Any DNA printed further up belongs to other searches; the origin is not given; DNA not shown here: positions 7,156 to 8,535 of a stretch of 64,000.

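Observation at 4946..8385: EgtD and EgtB encoded as one polypeptide (fungal Egt1-like), coupled to an enolase-superfamily-like gene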

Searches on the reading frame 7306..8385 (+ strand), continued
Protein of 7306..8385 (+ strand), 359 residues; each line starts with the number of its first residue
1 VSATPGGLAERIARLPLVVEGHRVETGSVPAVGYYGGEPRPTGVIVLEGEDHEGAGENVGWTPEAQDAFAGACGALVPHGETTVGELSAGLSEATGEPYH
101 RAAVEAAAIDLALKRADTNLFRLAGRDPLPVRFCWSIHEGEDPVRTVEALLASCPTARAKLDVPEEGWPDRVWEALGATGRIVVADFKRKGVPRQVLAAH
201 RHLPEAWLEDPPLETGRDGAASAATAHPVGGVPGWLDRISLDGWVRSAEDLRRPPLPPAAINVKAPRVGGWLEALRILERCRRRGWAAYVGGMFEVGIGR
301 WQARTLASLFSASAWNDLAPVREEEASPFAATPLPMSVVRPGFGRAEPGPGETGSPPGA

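Call 66: find_homologous_proteins(query=P0294, max_evalue=1e-20)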
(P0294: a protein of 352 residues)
Query P0294 (352 aa): 8000 proteins with E <= 1e-20 among 8000 candidates; the best 120 are listed.
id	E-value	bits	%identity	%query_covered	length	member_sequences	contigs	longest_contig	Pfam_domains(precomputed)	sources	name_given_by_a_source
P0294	2.0e-231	785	100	100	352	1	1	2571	PF26685.1,PF26684.1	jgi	jgi:L-alanine-DL-glutamate epimerase-like enolase superfamily enzyme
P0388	4.5e-148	511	68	99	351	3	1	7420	PF26685.1,PF26684.1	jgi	-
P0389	8.1e-148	510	65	99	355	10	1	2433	PF26685.1,PF26684.1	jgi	jgi:L-alanine-DL-glutamate epimerase-like enolase superfamily enzyme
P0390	1.1e-146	507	65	99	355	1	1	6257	PF26685.1,PF26684.1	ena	-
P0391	7.9e-146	504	66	99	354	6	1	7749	PF26685.1,PF26684.1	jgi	jgi:hypothetical protein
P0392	1.8e-145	503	68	99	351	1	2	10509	PF26685.1,PF26684.1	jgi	jgi:hypothetical protein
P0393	2.0e-145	503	65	99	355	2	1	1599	PF26685.1,PF26684.1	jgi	jgi:L-alanine-DL-glutamate epimerase-like enolase superfamily enzyme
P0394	2.2e-145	502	67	99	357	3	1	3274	PF26685.1,PF26684.1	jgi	jgi:hypothetical protein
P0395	2.9e-145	502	66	99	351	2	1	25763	PF26685.1,PF26684.1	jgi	jgi:hypothetical protein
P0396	3.2e-145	502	67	99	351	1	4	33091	PF26685.1,PF26684.1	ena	-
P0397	5.4e-145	501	66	99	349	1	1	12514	PF26685.1,PF26684.1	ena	-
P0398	6.0e-145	501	66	99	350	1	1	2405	PF26685.1,PF26684.1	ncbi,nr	ncbi:MAG: hypothetical protein M3N16_08285 [Actinomycetota bacterium]|nr:hypothetical protein [Actin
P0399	6.3e-145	501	66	98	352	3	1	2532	PF26685.1,PF26684.1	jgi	jgi:hypothetical protein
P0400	9.0e-145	500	65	99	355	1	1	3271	PF26685.1,PF26684.1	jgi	jgi:L-alanine-DL-glutamate epimerase-like enolase superfamily enzyme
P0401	9.8e-145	500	67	99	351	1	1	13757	PF26685.1,PF26684.1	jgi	jgi:hypothetical protein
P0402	9.8e-145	500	69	99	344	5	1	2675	PF26685.1,PF26684.1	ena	-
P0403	1.2e-144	500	66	99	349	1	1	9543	PF26685.1,PF26684.1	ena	-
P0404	2.6e-144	499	67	99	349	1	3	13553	PF26685.1,PF26684.1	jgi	jgi:L-alanine-DL-glutamate epimerase-like enolase superfamily enzyme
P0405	3.1e-144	499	69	92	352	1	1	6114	PF26685.1,PF26684.1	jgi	jgi:L-alanine-DL-glutamate epimerase-like enolase superfamily enzyme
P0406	3.3e-144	499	65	98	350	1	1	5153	PF26685.1,PF26684.1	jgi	jgi:L-alanine-DL-glutamate epimerase-like enolase superfamily enzyme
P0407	4.0e-144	498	67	99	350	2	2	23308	PF26685.1,PF26684.1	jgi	-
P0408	4.4e-144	498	68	99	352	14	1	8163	PF26685.1,PF26684.1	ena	-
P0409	5.0e-144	498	67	99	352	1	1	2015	PF26685.1,PF26684.1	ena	-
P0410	5.6e-144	498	67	99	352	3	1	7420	PF26685.1,PF26684.1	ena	-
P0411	6.4e-144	498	67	99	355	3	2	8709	PF26685.1,PF26684.1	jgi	jgi:L-alanine-DL-glutamate epimerase-like enolase superfamily enzyme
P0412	7.4e-144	497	66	99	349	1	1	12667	PF26685.1,PF26684.1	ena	-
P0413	9.0e-144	497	65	99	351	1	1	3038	PF26685.1,PF26684.1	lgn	-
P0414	9.2e-144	497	66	99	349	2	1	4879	PF26685.1,PF26684.1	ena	-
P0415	1.0e-143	497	68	99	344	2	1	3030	PF26685.1,PF26684.1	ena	-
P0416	1.2e-143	497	67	99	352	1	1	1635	PF26685.1,PF26684.1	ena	-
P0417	1.7e-143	496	66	99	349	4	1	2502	PF26685.1,PF26684.1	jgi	jgi:L-alanine-DL-glutamate epimerase-like enolase superfamily enzyme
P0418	2.5e-143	496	66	99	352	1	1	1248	PF26685.1,PF26684.1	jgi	jgi:L-alanine-DL-glutamate epimerase-like enolase superfamily enzyme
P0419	2.7e-143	496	64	99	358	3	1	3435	PF26685.1,PF26684.1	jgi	jgi:hypothetical protein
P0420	3.1e-143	495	66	99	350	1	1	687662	PF26685.1,PF26684.1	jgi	jgi:hypothetical protein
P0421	3.9e-143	495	68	99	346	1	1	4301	PF26685.1,PF26684.1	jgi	jgi:L-alanine-DL-glutamate epimerase-like enolase superfamily enzyme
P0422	4.2e-143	495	66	99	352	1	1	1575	PF26685.1,PF26684.1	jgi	jgi:hypothetical protein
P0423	4.8e-143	495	68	92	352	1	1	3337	PF26685.1,PF26684.1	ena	-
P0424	9.0e-143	494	65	98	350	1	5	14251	PF26685.1,PF26684.1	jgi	jgi:L-alanine-DL-glutamate epimerase-like enolase superfamily enzyme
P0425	1.0e-142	494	66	99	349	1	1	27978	PF26685.1,PF26684.1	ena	-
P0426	1.3e-142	493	66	99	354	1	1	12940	PF26685.1,PF26684.1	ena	-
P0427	1.3e-142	493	65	99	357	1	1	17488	PF26685.1,PF26684.1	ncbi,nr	ncbi:MAG TPA: hypothetical protein VLJ76_07180 [Gaiellaceae bacterium]|nr:hypothetical protein [Gaie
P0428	1.4e-142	493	65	99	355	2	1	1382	PF26685.1,PF26684.1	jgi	jgi:L-alanine-DL-glutamate epimerase-like enolase superfamily enzyme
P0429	1.5e-142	493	67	99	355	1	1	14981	PF26685.1,PF26684.1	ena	-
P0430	1.7e-142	493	66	99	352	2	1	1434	PF26685.1,PF26684.1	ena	-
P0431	1.9e-142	493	66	98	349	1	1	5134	PF26685.1,PF26684.1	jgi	jgi:L-alanine-DL-glutamate epimerase-like enolase superfamily enzyme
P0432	1.9e-142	493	66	99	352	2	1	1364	PF26685.1,PF26684.1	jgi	jgi:L-alanine-DL-glutamate epimerase-like enolase superfamily enzyme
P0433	1.9e-142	493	66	99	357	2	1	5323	PF26685.1,PF26684.1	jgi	-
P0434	2.0e-142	493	67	99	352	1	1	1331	PF26685.1,PF26684.1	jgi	jgi:L-alanine-DL-glutamate epimerase-like enolase superfamily enzyme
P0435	2.0e-142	493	67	92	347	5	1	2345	PF26685.1,PF26684.1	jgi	-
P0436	2.3e-142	493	67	99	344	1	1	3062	PF26685.1,PF26684.1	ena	-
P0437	2.7e-142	492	66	99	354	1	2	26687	PF26685.1,PF26684.1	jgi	jgi:hypothetical protein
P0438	3.0e-142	492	66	99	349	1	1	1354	PF26685.1,PF26684.1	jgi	jgi:L-alanine-DL-glutamate epimerase-like enolase superfamily enzyme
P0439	3.1e-142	492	68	99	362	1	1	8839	PF26685.1,PF26684.1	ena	-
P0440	3.5e-142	492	65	98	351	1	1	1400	PF26685.1,PF26684.1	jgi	-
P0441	3.6e-142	492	63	100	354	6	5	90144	PF26685.1,PF26684.1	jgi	jgi:hypothetical protein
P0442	4.3e-142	492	65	98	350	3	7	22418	PF26685.1,PF26684.1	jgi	jgi:L-alanine-DL-glutamate epimerase-like enolase superfamily enzyme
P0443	4.5e-142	492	66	99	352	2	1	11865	PF26685.1,PF26684.1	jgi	jgi:hypothetical protein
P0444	5.0e-142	491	66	99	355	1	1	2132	PF26685.1,PF26684.1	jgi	jgi:hypothetical protein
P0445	5.2e-142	491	66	99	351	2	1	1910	PF26685.1,PF26684.1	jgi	jgi:hypothetical protein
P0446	6.0e-142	491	68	99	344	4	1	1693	PF26685.1,PF26684.1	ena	-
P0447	6.0e-142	491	65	98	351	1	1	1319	PF26685.1,PF26684.1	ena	-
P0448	6.1e-142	491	65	99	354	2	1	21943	PF26685.1,PF26684.1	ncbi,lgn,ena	-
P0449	6.4e-142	491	64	99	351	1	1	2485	PF26685.1,PF26684.1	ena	-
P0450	6.5e-142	491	66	99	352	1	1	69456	PF26685.1,PF26684.1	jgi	jgi:L-alanine-DL-glutamate epimerase-like enolase superfamily enzyme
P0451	6.9e-142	491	68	99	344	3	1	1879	PF26685.1,PF26684.1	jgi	jgi:L-alanine-DL-glutamate epimerase-like enolase superfamily enzyme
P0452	7.0e-142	491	65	98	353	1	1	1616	PF26685.1,PF26684.1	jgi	jgi:L-alanine-DL-glutamate epimerase-like enolase superfamily enzyme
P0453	1.0e-141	490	64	98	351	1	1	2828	PF26685.1,PF26684.1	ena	-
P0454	1.0e-141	490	65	98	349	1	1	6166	PF26685.1,PF26684.1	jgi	jgi:L-alanine-DL-glutamate epimerase-like enolase superfamily enzyme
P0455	1.0e-141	490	66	99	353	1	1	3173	PF26685.1,PF26684.1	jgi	jgi:L-alanine-DL-glutamate epimerase-like enolase superfamily enzyme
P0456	1.0e-141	490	67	99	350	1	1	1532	PF26685.1,PF26684.1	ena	-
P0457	1.1e-141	490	66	99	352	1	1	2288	PF26685.1,PF26684.1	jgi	jgi:L-alanine-DL-glutamate epimerase-like enolase superfamily enzyme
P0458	1.1e-141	490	66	99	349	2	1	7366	PF26685.1,PF26684.1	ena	-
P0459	1.2e-141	490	66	99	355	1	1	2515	PF26685.1,PF26684.1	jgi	jgi:hypothetical protein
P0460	1.2e-141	490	68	99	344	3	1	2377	PF26685.1,PF26684.1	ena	-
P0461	1.4e-141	490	67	99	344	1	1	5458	PF26685.1,PF26684.1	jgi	jgi:L-alanine-DL-glutamate epimerase-like enolase superfamily enzyme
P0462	1.7e-141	490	66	99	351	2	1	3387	PF26685.1,PF26684.1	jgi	jgi:L-alanine-DL-glutamate epimerase-like enolase superfamily enzyme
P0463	1.8e-141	490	66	99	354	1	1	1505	PF26685.1,PF26684.1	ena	-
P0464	2.2e-141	489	67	99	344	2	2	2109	PF26685.1,PF26684.1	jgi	jgi:hypothetical protein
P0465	2.2e-141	489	65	99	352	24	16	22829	PF26685.1,PF26684.1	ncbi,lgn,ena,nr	ncbi:MAG: hypothetical protein M3502_10860 [Actinomycetota bacterium]|nr:hypothetical protein [Actin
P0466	2.3e-141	489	65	99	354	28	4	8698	PF26685.1,PF26684.1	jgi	jgi:hypothetical protein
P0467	2.5e-141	489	66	98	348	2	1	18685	PF26685.1,PF26684.1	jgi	jgi:L-alanine-DL-glutamate epimerase-like enolase superfamily enzyme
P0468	2.6e-141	489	64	99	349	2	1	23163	PF26685.1,PF26684.1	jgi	jgi:L-alanine-DL-glutamate epimerase-like enolase superfamily enzyme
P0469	3.1e-141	489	64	99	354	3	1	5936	PF26685.1,PF26684.1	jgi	jgi:hypothetical protein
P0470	3.2e-141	489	66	99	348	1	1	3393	PF26685.1,PF26684.1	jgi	jgi:hypothetical protein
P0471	3.4e-141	489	66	99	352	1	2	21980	PF26685.1,PF26684.1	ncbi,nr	ncbi:MAG: hypothetical protein H0U12_10570 [Thermoleophilaceae bacterium]|nr:hypothetical protein [T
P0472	3.7e-141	489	66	99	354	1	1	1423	PF26685.1,PF26684.1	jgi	jgi:hypothetical protein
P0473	3.7e-141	489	66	99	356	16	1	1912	PF26685.1,PF26684.1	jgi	jgi:hypothetical protein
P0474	3.9e-141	488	65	99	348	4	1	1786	PF26685.1,PF26684.1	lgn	-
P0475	4.0e-141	488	65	99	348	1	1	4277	PF26685.1,PF26684.1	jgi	jgi:L-alanine-DL-glutamate epimerase-like enolase superfamily enzyme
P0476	4.0e-141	488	64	98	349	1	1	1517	PF26685.1,PF26684.1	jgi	jgi:L-alanine-DL-glutamate epimerase-like enolase superfamily enzyme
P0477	4.4e-141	488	65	99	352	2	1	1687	PF26685.1,PF26684.1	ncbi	-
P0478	4.6e-141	488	66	99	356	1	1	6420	PF26685.1,PF26684.1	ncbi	-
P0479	4.9e-141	488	64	98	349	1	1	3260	PF26685.1,PF26684.1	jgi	jgi:L-alanine-DL-glutamate epimerase-like enolase superfamily enzyme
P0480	5.4e-141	488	64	99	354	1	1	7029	PF26685.1,PF26684.1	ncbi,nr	ncbi:MAG TPA: hypothetical protein VHF23_02990 [Gaiellaceae bacterium]|nr:hypothetical protein [Gaie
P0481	6.4e-141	488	65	99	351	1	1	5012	PF26685.1,PF26684.1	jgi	jgi:hypothetical protein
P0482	7.0e-141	488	66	99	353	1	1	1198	PF26685.1,PF26684.1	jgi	jgi:hypothetical protein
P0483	7.6e-141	488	66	99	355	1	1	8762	PF26685.1,PF26684.1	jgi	jgi:hypothetical protein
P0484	8.3e-141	487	64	98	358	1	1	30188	PF26685.1,PF26684.1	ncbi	-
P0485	9.2e-141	487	65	99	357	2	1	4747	PF26685.1,PF26684.1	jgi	-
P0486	9.9e-141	487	64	98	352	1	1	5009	PF26685.1,PF26684.1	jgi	jgi:L-alanine-DL-glutamate epimerase-like enolase superfamily enzyme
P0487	1.0e-140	487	62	99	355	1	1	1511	PF26685.1,PF26684.1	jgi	jgi:L-alanine-DL-glutamate epimerase-like enolase superfamily enzyme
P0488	1.0e-140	487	65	99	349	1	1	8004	PF26685.1,PF26684.1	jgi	jgi:L-alanine-DL-glutamate epimerase-like enolase superfamily enzyme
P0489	1.1e-140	487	66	99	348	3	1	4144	PF26685.1,PF26684.1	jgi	jgi:L-alanine-DL-glutamate epimerase-like enolase superfamily enzyme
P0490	1.2e-140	487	66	98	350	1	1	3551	PF26685.1,PF26684.1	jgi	jgi:L-alanine-DL-glutamate epimerase-like enolase superfamily enzyme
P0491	1.4e-140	487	65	99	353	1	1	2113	PF26685.1,PF26684.1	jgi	jgi:L-alanine-DL-glutamate epimerase-like enolase superfamily enzyme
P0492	1.4e-140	487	67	99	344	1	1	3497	PF26685.1,PF26684.1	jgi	-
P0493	1.5e-140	487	63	99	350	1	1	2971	PF26685.1,PF26684.1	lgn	-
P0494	1.5e-140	487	65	99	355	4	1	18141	PF26685.1,PF26684.1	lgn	-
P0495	1.5e-140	487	66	100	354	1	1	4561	PF26685.1,PF26684.1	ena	-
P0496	1.6e-140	486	64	98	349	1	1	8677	PF26685.1,PF26684.1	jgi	jgi:L-alanine-DL-glutamate epimerase-like enolase superfamily enzyme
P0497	1.7e-140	486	64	98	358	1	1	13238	PF26685.1,PF26684.1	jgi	jgi:L-alanine-DL-glutamate epimerase-like enolase superfamily enzyme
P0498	1.7e-140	486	67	99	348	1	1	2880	PF26685.1,PF26684.1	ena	-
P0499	1.7e-140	486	65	99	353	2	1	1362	PF26685.1,PF26684.1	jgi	-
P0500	1.8e-140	486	65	99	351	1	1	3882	PF26685.1,PF26684.1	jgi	jgi:L-alanine-DL-glutamate epimerase-like enolase superfamily enzyme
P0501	1.8e-140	486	66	99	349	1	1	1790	PF26685.1,PF26684.1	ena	-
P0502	1.8e-140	486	64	99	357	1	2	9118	PF26685.1,PF26684.1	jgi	jgi:hypothetical protein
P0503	1.9e-140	486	62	99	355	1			PF26685.1,PF26684.1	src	-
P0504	2.1e-140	486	65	99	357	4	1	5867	PF26685.1,PF26684.1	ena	-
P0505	2.1e-140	486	66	99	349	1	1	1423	PF26685.1,PF26684.1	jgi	jgi:L-alanine-DL-glutamate epimerase-like enolase superfamily enzyme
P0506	2.1e-140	486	66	98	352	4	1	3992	PF26685.1,PF26684.1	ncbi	-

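Call 67: find_encoding_contigs(protein=P0420, flank=9000, max_places=1)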
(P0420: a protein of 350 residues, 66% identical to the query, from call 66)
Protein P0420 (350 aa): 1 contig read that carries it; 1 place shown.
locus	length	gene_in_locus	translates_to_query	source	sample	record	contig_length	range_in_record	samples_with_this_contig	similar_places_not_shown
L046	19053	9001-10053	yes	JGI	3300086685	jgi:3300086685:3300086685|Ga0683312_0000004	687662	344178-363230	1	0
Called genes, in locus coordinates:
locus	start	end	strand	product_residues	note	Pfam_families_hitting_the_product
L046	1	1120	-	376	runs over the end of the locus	-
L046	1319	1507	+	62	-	-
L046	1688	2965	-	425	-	PF06689:zf-C4_ClpX, PF05496:RuvB_N (weak), PF01078:Mg_chelatase (faint), PF07724:AAA_2, PF00004:AAA, PF07728:AAA_5 (weak), PF10431:ClpB_D2-small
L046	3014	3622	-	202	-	PF00574:CLP_protease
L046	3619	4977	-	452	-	PF05697:Trigger_N, PF05698:Trigger_C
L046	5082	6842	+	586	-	PF00512:HisKA, PF02518:HATPase_c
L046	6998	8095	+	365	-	PF03631:Virul_fac_BrkB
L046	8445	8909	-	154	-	PF10604:Polyketide_cyc2 (weak), PF03364:Polyketide_cyc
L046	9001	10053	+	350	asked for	PF26684:DUF8230_N, PF26685:DUF8230_C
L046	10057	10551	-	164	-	-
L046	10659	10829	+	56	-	-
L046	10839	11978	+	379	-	PF13398:Peptidase_M50B (weak), PF02163:Peptidase_M50, PF00571:CBS (weak)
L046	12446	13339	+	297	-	PF00497:SBP_bac_3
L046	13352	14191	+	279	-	PF00528:BPD_transp_1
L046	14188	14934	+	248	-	PF02463:SMC_N (faint), PF00005:ABC_tran, PF13304:AAA_21 (weak)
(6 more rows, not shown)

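Call 68: find_encoding_contigs(protein=P0441, flank=9000, max_places=1)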
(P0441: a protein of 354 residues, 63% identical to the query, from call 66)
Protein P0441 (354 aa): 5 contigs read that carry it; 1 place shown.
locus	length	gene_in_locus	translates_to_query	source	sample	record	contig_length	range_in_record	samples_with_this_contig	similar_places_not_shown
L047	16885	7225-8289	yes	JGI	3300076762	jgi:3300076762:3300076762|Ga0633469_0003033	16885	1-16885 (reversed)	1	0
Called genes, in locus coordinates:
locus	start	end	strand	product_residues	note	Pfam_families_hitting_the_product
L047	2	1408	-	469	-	?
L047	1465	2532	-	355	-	PF02608:Bmp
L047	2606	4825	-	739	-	PF17854:FtsK_alpha, PF01580:FtsK_SpoIIIE, PF09397:FtsK_gamma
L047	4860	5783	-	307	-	PF01156:IU_nuc_hydro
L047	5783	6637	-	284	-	PF00294:PfkB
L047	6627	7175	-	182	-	-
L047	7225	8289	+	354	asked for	PF26684:DUF8230_N, PF26685:DUF8230_C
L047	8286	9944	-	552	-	PF00753:Lactamase_B, PF12706:Lactamase_B_2, PF22505:RNase_J_b_CASP, PF07521:RMMBL, PF17770:RNase_J_C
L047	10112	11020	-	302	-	PF00701:DHDPS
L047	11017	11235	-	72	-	PF03243:MerB (weak)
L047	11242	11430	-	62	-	PF03243:MerB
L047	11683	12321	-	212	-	PF01113:DapB_N, PF05173:DapB_C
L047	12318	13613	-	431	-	PF00675:Peptidase_M16, PF05193:Peptidase_M16_C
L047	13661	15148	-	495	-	PF04185:Phosphoesterase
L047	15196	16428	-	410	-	PF01494:FAD_binding_3, PF03486:HI0933_like (faint), PF07992:Pyr_redox_2 (faint), PF01266:DAO, PF05834:Lycopene_cycl, PF12831:FAD_oxidored (weak), PF13450:NAD_binding_8 (weak), PF22578:GGR_cat (weak), +1 more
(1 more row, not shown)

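Call 69: find_encoding_contigs(protein=P0471, flank=9000, max_places=1)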
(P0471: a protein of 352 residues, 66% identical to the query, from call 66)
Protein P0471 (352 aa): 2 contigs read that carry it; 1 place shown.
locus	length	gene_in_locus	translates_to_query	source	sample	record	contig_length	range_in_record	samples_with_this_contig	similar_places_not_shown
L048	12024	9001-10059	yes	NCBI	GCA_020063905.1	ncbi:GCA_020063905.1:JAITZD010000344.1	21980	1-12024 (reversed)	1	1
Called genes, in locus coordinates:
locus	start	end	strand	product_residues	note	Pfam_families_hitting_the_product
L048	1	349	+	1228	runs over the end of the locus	PF04879:Molybdop_Fe4S4, PF00384:Molybdopterin, PF01568:Molydop_binding, PF01266:DAO (faint), PF07992:Pyr_redox_2, PF00070:Pyr_redox, PF18267:Rubredoxin_C, PF04324:Fer2_BFD, +2 more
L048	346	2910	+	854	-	PF01266:DAO (faint), PF07992:Pyr_redox_2, PF00070:Pyr_redox, PF18267:Rubredoxin_C, PF04324:Fer2_BFD, PF03460:NIR_SIR_ferr, PF01077:NIR_SIR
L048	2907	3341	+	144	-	PF00355:Rieske, PF13806:Rieske_2, PF22543:Rieske_4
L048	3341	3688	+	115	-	-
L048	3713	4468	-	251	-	PF04972:BON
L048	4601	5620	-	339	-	PF00768:Peptidase_S11, PF13354:Beta-lactamase2 (weak)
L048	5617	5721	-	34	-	-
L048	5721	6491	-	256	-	PF01694:Rhomboid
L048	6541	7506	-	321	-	PF16881:LIAS_N (faint), PF04055:Radical_SAM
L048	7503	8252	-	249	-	PF21948:LplA-B_cat, PF03099:BPL_LplA_LipB (weak)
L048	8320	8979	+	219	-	-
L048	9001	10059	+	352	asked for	PF26684:DUF8230_N, PF26685:DUF8230_C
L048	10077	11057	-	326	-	PF03631:Virul_fac_BrkB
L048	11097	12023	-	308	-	PF02817:E3_binding, PF00198:2-oxoacid_dh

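Call 76: find_related_loci(query=A2, collection=metagenome_contigs, flank=10000)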
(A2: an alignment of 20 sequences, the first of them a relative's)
Query A2 (352 aa) in metagenome_contigs; peptide patterns used: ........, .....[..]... (x = any residue, [..] = any of these).
600 stretches matched a pattern (row limit reached: there are more); 591 encode a relative of the query (tblastn E <= 1e-3); the best 80 are kept; 80 distinct loci.
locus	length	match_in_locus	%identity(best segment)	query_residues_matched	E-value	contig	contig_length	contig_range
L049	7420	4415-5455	68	1-347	2e-148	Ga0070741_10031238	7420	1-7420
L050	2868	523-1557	65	2-346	1e-146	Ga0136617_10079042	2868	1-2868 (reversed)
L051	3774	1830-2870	63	1-347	2e-143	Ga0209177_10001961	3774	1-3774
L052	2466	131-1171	64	1-347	9e-148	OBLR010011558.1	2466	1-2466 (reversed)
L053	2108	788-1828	65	1-347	1e-148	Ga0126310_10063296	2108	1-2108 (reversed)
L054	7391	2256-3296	66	1-347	3e-138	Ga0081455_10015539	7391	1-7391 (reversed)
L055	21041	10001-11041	64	1-347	2e-138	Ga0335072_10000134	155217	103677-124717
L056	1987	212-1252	63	1-347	2e-147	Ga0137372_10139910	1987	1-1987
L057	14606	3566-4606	63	1-347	8e-137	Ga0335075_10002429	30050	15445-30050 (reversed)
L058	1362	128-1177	65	1-350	4e-148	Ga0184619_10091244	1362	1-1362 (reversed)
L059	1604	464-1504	62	1-347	1e-146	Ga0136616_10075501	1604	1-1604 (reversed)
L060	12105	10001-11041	63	1-347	4e-135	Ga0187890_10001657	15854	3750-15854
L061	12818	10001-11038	62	1-346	8e-135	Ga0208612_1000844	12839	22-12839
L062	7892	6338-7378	64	1-347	3e-134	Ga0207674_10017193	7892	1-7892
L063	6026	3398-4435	62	2-347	1e-134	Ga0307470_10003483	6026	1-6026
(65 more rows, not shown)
